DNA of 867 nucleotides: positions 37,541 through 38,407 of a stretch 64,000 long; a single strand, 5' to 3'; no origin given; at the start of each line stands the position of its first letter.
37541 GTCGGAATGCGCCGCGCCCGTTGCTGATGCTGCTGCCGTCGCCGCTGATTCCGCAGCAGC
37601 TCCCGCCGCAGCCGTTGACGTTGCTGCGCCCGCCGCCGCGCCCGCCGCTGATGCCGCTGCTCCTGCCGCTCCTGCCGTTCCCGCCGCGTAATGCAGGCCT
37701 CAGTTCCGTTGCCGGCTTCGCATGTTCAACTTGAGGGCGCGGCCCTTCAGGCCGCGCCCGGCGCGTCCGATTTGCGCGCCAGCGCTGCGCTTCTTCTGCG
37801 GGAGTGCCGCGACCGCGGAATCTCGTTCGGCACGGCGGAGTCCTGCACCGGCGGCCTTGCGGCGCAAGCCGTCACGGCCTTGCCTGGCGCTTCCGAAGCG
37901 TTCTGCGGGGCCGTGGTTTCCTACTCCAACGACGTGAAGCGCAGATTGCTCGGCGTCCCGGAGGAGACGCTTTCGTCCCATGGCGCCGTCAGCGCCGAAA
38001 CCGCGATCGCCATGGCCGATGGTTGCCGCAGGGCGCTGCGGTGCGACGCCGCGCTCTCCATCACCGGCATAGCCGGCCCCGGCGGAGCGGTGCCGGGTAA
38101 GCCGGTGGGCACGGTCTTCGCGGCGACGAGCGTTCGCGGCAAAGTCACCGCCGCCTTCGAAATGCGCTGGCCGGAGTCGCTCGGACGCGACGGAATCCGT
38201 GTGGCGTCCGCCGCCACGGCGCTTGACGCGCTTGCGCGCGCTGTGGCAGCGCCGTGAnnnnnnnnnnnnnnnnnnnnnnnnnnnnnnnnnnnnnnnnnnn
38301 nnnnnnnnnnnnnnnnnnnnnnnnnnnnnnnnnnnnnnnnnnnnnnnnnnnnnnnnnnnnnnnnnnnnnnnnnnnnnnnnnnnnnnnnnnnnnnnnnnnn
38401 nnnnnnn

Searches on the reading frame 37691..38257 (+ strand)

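Call 4: search_protein_families(library=pfam, proteins=[window:37691-38257:+], max_evalue=0.01)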
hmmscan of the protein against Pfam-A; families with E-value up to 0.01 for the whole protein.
window:37691-38257:+ (188 aa): 1 family
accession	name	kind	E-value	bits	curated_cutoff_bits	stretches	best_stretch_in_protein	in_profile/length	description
PF02464.23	CinA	-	8.8e-47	159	23.5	1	32-184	5-154/155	Competence-damaged protein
